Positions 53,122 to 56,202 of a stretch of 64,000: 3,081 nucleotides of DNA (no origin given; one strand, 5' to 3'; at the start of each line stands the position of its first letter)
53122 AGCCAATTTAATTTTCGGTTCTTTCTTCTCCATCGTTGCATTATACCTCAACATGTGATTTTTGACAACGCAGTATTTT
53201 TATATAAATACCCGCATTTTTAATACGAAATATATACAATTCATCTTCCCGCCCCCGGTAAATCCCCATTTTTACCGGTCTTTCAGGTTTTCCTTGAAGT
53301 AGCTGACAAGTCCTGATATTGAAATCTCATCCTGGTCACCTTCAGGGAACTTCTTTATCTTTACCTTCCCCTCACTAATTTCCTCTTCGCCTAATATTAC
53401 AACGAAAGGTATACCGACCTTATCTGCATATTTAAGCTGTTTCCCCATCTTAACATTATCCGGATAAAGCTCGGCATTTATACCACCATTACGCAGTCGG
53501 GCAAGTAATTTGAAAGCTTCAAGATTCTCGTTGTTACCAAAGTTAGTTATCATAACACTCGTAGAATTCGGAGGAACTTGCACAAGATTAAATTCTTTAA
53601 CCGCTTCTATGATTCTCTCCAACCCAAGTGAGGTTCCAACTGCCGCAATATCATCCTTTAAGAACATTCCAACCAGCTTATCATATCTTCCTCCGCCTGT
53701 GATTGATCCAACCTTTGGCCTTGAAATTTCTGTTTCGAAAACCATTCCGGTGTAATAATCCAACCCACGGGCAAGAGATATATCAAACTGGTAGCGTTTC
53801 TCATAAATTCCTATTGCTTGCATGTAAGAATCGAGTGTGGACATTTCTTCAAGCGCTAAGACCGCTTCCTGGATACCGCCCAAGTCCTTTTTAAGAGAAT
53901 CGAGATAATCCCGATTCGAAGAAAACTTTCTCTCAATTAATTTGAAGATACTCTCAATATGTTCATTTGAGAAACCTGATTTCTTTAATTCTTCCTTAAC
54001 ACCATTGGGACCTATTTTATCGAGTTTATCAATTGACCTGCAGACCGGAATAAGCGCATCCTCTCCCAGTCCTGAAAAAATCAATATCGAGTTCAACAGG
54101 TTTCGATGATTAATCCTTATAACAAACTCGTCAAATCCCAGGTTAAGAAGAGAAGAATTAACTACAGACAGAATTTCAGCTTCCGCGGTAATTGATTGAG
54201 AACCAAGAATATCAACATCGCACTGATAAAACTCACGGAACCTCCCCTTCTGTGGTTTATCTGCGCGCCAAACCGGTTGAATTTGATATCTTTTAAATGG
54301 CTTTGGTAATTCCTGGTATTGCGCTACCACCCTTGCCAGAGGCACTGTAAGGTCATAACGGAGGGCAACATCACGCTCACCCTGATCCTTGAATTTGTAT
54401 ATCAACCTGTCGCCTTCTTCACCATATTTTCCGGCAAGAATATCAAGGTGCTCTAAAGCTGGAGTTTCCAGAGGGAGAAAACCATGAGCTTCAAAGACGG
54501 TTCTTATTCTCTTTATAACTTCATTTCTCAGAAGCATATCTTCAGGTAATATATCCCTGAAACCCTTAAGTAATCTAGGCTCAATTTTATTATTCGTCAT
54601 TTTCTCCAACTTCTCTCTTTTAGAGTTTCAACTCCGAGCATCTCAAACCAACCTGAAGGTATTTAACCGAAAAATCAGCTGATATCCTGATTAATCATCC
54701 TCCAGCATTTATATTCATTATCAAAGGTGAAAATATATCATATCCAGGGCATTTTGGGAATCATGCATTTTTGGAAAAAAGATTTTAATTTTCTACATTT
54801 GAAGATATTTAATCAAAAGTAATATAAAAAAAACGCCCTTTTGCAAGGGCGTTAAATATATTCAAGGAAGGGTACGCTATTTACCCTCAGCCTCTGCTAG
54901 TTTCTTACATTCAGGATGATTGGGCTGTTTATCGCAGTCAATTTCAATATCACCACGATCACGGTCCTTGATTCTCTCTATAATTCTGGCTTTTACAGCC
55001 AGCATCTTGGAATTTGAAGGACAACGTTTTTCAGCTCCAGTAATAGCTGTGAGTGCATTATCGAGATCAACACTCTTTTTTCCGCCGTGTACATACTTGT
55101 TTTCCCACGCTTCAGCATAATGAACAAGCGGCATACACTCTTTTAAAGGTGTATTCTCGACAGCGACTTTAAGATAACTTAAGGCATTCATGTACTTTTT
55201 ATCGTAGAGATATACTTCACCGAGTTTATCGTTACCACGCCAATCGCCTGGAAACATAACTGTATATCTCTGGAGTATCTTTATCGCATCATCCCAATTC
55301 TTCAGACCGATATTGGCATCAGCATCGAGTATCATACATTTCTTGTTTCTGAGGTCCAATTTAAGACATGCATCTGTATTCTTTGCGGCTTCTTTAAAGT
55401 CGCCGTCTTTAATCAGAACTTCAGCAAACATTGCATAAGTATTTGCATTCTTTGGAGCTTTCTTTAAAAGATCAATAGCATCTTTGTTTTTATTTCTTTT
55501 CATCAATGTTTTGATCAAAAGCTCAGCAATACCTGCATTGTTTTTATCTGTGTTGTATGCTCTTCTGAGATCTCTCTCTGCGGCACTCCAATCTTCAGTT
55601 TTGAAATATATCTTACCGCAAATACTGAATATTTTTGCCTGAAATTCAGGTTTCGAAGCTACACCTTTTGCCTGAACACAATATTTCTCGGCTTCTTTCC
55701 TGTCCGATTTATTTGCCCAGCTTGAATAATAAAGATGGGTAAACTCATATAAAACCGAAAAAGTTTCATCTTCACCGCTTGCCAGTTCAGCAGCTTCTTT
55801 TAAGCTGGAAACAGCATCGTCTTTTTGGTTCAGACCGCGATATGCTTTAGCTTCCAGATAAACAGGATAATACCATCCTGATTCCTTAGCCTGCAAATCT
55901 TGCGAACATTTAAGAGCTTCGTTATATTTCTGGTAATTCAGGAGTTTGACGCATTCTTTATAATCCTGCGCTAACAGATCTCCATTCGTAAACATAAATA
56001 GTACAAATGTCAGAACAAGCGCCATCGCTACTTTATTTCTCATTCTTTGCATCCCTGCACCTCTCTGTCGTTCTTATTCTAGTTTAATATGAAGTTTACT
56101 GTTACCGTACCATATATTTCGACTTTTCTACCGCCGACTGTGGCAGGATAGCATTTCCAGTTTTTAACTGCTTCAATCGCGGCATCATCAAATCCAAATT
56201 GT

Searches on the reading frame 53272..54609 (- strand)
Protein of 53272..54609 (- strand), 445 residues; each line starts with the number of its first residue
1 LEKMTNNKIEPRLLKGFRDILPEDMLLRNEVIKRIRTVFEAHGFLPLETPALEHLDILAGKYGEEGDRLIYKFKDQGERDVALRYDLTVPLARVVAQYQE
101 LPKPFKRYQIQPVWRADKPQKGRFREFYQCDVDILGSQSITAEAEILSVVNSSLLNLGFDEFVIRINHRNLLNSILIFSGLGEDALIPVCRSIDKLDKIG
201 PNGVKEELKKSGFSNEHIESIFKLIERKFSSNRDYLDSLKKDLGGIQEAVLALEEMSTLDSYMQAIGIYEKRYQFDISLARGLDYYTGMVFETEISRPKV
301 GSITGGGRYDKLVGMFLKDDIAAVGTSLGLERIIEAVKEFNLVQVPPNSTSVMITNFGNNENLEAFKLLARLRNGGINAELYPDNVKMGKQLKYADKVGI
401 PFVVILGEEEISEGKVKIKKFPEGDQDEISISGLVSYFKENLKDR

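Call 49: search_protein_families(library=ncbifam, proteins=[window:53272-54609:-], max_evalue=1e-10)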
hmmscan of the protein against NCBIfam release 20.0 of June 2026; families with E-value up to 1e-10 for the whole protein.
window:53272-54609:- (445 aa): 20 families
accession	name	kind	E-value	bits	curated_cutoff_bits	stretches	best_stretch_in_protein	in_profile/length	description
TIGR00442.1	hisS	equivalog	1.2e-125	419.7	286.75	1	13-430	2-405/406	histidine--tRNA ligase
NF009085.0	PRK12420.1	equivalog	7.5e-97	325.3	540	1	11-437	4-425/426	histidine--tRNA ligase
TIGR00443.1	hisZ_biosyn_reg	equivalog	4.5e-60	203.4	271.65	1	18-338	1-313/314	ATP phosphoribosyltransferase regulatory subunit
NF008941.0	PRK12292.2-4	equivalog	4.1e-46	157.7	447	1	16-377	12-358/393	ATP phosphoribosyltransferase regulatory subunit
NF008936.0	PRK12292.1-3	equivalog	1.3e-43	149.4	492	1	12-412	6-397/406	ATP phosphoribosyltransferase regulatory subunit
NF008942.0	PRK12292.2-5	equivalog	2.4e-43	148.4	643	1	4-434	2-423/434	ATP phosphoribosyltransferase regulatory subunit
NF008940.0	PRK12292.2-3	equivalog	1.3e-36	126.3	450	1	16-404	8-389/404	ATP phosphoribosyltransferase regulatory subunit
NF008938.0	PRK12292.1-6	equivalog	1.1e-31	110.2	833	1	15-411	10-395/420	ATP phosphoribosyltransferase regulatory subunit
NF008953.0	PRK12295.1-6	equivalog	2.3e-31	109.1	384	2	30-175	14-157/384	ATP phosphoribosyltransferase regulatory subunit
NF008945.0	PRK12292.3-3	equivalog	3.9e-30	105.2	409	1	16-407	5-359/368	ATP phosphoribosyltransferase regulatory subunit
NF008943.0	PRK12292.3-1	equivalog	4.8e-23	81.9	690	1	13-381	26-370/403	ATP phosphoribosyltransferase regulatory subunit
NF009086.0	PRK12421.1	equivalog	2.8e-22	79.2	318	1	15-376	11-355/389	ATP phosphoribosyltransferase regulatory subunit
NF008950.0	PRK12295.1-3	equivalog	4e-21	75.8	492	1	246-336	290-377/387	ATP phosphoribosyltransferase regulatory subunit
NF008935.0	PRK12292.1-1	equivalog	2.5e-20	72.8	350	1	16-338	9-318/382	ATP phosphoribosyltransferase regulatory subunit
NF008939.0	PRK12292.2-1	equivalog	6.9e-19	67.8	335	1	15-387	7-370/391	ATP phosphoribosyltransferase regulatory subunit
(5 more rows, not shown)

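Call 50: find_homologous_proteins(query=window:53272-54609:-, max_evalue=1e-50)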
Query window:53272-54609:- (445 aa): 7999 proteins with E <= 1e-50 among 8000 candidates; the best 120 are listed.
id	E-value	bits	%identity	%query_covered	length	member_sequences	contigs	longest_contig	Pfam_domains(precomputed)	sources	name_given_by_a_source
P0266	9.6e-289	975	100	99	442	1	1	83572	PF13393.12,PF03129.26,PF00152.26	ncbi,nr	ncbi:MAG: histidine--tRNA ligase [Acidobacteria bacterium]|nr:histidine--tRNA ligase [Acidobacteriot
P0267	2.0e-175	602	62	97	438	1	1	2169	PF13393.12,PF03129.26,PF00587.31,PF00152.26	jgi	jgi:histidyl-tRNA synthetase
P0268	2.1e-172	592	62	97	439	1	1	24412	PF13393.12,PF03129.26,PF00587.31,PF00152.26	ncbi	-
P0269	9.7e-167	573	58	99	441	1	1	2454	PF13393.12,PF03129.26,PF00152.26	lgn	-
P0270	1.7e-164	566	59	97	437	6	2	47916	PF13393.12,PF03129.26,PF00587.31,PF00152.26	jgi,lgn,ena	-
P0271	3.2e-164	565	60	97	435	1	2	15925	PF13393.12,PF03129.26,PF00587.31,PF00152.26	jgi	jgi:histidyl-tRNA synthetase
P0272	1.5e-163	563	58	98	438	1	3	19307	PF13393.12,PF03129.26,PF00587.31,PF00152.26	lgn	-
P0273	2.5e-163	562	58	97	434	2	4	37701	PF13393.12,PF03129.26,PF00587.31,PF00152.26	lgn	-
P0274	6.6e-163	561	58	98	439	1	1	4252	PF13393.12,PF03129.26,PF00587.31,PF00152.26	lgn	-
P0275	3.3e-160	552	59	97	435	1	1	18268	PF13393.12,PF03129.26,PF00587.31,PF00152.26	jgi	jgi:histidyl-tRNA synthetase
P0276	2.7e-159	549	56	98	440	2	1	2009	PF13393.12,PF03129.26,PF00587.31,PF00152.26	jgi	jgi:histidyl-tRNA synthetase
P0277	4.3e-158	545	58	96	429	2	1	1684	PF13393.12,PF03129.26,PF00587.31,PF00152.26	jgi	jgi:histidyl-tRNA synthetase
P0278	1.6e-132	460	50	98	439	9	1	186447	PF13393.12,PF03129.26,PF00587.31,PF00152.26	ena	-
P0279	3.6e-131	456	49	98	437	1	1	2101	PF13393.12,PF03129.26,PF00152.26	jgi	-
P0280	4.2e-130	452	50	98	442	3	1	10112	PF13393.12,PF03129.26,PF00152.26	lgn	-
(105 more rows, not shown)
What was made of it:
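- Tried and rejected: I assigned the window through HisS instead, which is 100% identical to a protein of an NCBI 'MAG: Acidobacteria bacterium' (call 50).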

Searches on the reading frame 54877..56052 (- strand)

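Call 49: search_protein_families(library=ncbifam, proteins=[window:54877-56052:-], max_evalue=1e-10)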
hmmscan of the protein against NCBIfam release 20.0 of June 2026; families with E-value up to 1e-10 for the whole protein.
window:54877-56052:- (391 aa): 1 family
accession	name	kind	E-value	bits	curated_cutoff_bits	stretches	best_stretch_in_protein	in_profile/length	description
TIGR02917.1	PEP_TPR_lipo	equivalog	5.2e-16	57.7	312.2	0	38-227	612-794/899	XrtA/PEP-CTERM system TPR-repeat protein PrsT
